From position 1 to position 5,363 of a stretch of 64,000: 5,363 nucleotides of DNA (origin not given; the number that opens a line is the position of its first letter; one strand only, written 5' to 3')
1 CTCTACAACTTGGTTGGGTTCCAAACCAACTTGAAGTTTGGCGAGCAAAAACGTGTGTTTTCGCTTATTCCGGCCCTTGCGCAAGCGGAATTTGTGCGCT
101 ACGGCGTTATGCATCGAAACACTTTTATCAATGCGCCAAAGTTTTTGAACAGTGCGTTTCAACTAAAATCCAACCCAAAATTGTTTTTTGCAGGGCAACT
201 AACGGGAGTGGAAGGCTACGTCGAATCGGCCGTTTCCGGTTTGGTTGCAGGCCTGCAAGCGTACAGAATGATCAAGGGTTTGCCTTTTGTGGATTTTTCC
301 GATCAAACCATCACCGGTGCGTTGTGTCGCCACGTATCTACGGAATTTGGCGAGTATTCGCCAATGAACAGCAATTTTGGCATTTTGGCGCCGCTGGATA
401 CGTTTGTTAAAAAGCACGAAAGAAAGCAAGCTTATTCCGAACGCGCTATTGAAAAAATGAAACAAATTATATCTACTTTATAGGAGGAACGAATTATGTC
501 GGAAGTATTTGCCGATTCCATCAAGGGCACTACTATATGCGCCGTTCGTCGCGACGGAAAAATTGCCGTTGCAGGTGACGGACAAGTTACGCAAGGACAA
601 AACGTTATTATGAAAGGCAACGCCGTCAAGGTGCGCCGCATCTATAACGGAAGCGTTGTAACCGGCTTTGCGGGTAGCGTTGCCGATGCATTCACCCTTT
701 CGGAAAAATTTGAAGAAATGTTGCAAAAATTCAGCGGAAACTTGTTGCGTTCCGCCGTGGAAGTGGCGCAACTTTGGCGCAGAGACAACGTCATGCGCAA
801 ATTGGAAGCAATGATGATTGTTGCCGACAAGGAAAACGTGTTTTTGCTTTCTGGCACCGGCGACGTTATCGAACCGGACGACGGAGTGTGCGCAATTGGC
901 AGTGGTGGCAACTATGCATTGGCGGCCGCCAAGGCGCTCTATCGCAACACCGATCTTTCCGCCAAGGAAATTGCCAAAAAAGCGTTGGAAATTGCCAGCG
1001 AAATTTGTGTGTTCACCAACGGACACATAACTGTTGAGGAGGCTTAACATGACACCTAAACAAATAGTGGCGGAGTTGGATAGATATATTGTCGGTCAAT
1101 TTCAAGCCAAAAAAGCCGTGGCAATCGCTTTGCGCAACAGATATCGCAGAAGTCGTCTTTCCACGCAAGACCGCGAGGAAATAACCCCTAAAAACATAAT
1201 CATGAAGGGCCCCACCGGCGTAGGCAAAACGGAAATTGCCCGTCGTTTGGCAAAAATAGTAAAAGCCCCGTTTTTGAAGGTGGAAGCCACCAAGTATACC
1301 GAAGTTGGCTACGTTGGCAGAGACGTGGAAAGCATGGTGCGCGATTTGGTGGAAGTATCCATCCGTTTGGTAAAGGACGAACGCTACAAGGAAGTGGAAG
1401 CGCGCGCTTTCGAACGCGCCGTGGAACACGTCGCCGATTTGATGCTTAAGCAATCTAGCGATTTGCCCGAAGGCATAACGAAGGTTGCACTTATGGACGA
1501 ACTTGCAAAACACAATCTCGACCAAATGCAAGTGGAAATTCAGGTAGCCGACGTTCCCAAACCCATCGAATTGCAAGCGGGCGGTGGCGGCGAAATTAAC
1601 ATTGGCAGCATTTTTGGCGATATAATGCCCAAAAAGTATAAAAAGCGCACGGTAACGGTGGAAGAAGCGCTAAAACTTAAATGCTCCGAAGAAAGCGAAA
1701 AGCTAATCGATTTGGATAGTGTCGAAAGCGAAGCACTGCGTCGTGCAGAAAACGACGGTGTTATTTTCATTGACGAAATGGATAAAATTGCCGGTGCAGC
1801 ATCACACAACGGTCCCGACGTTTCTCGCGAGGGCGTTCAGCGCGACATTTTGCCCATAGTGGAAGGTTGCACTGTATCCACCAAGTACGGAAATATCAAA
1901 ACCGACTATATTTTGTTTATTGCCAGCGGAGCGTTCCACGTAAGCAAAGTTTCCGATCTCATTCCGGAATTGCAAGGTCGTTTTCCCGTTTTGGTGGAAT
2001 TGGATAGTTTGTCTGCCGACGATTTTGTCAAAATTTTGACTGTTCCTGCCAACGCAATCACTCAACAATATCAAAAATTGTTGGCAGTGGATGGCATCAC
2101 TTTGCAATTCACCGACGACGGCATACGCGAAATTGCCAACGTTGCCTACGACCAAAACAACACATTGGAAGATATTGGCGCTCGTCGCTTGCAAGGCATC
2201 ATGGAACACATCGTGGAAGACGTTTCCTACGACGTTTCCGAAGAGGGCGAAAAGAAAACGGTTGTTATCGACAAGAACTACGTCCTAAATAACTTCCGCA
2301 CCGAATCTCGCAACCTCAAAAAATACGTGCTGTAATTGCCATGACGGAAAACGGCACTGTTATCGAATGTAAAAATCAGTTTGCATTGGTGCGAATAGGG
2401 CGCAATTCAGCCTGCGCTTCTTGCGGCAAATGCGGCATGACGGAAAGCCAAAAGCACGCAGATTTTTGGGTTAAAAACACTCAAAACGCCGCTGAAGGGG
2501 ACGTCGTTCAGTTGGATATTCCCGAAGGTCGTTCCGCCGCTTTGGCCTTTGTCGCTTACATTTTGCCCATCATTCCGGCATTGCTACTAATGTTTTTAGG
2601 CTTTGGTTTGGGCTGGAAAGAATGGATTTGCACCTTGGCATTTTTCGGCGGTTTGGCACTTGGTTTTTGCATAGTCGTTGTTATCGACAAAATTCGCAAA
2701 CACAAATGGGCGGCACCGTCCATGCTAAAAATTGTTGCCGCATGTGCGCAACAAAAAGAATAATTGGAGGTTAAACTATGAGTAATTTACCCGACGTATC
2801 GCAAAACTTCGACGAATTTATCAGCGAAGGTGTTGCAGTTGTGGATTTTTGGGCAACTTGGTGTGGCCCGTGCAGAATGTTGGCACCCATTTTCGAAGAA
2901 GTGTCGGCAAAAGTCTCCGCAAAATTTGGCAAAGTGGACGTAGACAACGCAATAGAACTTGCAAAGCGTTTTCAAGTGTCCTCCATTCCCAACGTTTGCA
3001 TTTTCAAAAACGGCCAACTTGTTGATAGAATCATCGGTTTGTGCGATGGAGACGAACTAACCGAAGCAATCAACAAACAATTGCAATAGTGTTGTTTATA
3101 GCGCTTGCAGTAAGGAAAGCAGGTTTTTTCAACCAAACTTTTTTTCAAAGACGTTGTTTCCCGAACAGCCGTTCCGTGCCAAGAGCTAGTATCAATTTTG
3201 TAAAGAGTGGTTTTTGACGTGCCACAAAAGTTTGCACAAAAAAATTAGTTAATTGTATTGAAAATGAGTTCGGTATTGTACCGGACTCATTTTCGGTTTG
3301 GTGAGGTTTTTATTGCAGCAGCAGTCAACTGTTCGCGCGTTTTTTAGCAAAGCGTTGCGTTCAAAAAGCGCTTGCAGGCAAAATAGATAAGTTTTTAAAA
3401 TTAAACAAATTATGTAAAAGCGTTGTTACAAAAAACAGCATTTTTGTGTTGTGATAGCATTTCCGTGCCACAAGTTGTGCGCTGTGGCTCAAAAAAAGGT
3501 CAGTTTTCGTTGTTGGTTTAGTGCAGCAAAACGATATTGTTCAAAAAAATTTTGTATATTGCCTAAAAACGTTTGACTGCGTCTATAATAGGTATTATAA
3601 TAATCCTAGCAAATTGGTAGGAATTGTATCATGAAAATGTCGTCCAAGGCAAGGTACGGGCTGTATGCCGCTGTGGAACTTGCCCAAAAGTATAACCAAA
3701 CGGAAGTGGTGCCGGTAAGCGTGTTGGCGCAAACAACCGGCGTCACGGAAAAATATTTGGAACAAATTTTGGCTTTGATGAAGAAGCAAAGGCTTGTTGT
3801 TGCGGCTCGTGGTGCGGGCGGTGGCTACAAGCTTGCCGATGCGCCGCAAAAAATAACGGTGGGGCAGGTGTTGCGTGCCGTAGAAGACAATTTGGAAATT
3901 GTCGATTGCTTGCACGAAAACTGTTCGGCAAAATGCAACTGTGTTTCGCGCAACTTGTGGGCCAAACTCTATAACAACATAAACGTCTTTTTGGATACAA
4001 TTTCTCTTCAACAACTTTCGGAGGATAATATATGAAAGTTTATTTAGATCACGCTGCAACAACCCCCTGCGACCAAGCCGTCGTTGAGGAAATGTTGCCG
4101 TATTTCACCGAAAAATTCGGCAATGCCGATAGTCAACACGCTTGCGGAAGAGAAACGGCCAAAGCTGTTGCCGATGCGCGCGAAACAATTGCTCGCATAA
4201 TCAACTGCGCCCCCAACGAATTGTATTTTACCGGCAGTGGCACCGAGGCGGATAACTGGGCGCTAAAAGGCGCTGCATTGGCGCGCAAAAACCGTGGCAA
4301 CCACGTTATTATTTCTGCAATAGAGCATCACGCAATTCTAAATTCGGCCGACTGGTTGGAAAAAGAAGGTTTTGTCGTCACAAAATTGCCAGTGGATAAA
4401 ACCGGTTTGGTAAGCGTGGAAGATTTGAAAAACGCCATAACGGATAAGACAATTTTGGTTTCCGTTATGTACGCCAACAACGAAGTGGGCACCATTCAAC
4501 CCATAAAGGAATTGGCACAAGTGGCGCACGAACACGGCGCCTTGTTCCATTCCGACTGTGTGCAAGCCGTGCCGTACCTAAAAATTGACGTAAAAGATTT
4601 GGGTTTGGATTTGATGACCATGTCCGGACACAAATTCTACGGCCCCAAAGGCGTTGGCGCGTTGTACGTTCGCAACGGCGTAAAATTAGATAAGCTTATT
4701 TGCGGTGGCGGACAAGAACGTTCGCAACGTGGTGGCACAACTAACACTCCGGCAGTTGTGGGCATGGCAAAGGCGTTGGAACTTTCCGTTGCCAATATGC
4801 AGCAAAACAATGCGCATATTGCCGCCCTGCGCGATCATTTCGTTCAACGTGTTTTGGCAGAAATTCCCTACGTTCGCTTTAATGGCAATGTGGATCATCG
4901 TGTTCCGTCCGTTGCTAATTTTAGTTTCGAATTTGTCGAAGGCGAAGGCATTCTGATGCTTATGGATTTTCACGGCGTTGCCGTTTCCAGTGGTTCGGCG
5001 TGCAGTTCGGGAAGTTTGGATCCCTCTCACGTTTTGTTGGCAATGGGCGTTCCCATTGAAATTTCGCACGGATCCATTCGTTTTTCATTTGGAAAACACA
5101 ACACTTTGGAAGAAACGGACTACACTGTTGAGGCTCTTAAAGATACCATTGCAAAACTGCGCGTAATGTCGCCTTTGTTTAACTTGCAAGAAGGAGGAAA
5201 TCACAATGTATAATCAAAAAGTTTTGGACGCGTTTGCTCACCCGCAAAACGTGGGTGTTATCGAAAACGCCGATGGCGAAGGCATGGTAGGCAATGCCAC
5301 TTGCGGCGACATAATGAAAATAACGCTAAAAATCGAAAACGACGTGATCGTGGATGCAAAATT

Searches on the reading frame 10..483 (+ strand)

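Call 57: search_protein_families(library=pfam, proteins=[window:10-483:+], max_evalue=0.00001)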
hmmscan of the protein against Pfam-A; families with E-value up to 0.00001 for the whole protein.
window:10-483:+ (157 aa): 1 family
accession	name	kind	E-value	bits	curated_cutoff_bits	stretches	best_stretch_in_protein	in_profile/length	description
PF01134.28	GIDA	-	7.5e-32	111.3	22.1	1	1-90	301-389/391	Glucose inhibited division protein A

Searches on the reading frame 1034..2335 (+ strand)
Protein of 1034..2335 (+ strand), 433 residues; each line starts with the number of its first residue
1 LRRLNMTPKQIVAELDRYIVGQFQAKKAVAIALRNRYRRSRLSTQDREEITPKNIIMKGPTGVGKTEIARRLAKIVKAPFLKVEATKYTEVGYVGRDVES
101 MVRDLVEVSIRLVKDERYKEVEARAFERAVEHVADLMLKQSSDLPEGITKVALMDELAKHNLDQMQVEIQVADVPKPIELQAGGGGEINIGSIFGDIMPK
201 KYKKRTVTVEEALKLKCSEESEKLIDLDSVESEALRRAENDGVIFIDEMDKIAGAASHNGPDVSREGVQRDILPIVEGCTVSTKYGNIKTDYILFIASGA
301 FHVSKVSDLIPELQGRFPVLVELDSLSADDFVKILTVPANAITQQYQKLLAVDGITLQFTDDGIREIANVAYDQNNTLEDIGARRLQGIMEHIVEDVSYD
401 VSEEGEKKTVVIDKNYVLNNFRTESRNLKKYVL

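Call 57: search_protein_families(library=pfam, proteins=[window:1034-2335:+], max_evalue=0.00001)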
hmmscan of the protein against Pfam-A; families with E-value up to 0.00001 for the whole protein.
window:1034-2335:+ (433 aa): 4 families
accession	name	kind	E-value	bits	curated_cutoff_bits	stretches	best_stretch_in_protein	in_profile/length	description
PF07724.20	AAA_2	-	1.6e-30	106.7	27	1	202-319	29-165/166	AAA domain (Cdc48 subfamily)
PF00004.35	AAA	-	1.1e-12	49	21.2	0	56-105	2-53/131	ATPase family associated with various cellular activities (AAA)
PF07728.20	AAA_5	-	6.9e-07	29.8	22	0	54-91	1-39/139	AAA domain (dynein-related subfamily)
PF10431.15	ClpB_D2-small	-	2.8e-06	27.7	21.9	0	326-401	1-67/81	C-terminal, D2-small domain, of ClpB protein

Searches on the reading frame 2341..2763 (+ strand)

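Call 57: search_protein_families(library=pfam, proteins=[window:2341-2763:+], max_evalue=0.00001)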
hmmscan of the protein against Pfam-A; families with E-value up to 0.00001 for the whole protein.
window:2341-2763:+ (140 aa): 1 family
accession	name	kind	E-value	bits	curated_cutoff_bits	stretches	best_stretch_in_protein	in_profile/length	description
PF04246.17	RseC_MucC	-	5.6e-23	81.7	24.4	1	7-122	1-122/130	Positive regulator of sigma(E), RseC/MucC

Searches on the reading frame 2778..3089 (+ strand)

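Call 57: search_protein_families(library=pfam, proteins=[window:2778-3089:+], max_evalue=0.00001)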
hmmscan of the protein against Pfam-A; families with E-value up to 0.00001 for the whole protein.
window:2778-3089:+ (103 aa): 3 families
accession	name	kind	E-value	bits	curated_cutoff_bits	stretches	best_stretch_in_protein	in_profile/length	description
PF00085.26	Thioredoxin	-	2.4e-26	92.2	23.5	1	8-99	7-102/103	Thioredoxin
PF13098.12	Thioredoxin_2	-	2.6e-06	28.1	27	0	20-97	8-103/104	Thioredoxin-like domain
PF13905.12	Thioredoxin_8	-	3.8e-06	27.6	27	0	20-49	4-35/94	Thioredoxin-like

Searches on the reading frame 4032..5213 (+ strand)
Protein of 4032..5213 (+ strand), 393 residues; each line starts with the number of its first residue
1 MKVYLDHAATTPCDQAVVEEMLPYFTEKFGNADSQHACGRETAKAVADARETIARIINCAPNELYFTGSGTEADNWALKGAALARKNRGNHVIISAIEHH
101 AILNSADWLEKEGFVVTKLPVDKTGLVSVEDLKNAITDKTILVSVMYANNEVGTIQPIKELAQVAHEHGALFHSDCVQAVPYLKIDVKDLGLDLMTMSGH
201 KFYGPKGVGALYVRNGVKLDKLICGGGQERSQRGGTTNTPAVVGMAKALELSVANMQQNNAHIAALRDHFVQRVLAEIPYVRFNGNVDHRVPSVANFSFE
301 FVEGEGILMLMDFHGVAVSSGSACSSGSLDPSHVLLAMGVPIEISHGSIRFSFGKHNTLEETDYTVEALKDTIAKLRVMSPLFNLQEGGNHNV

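Call 57: search_protein_families(library=pfam, proteins=[window:4032-5213:+], max_evalue=0.00001)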
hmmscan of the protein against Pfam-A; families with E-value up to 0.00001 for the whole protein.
window:4032-5213:+ (393 aa): 4 families
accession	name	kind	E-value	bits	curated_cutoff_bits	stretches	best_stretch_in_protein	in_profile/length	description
PF00266.25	Aminotran_5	-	4.8e-86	289.5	21.5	1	3-363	1-369/371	Aminotransferase class-V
PF01212.27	Beta_elim_lyase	-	4.8e-09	36.4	27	1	43-204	31-202/288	Beta-eliminating lyase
PF01041.23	DegT_DnrJ_EryC1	-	6.5e-08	32.6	19.8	1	67-181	45-151/360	DegT/DnrJ/EryC1/StrS aminotransferase family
PF00155.27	Aminotran_1_2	-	2.6e-07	30.6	19.7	1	47-326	45-338/361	Aminotransferase class I and II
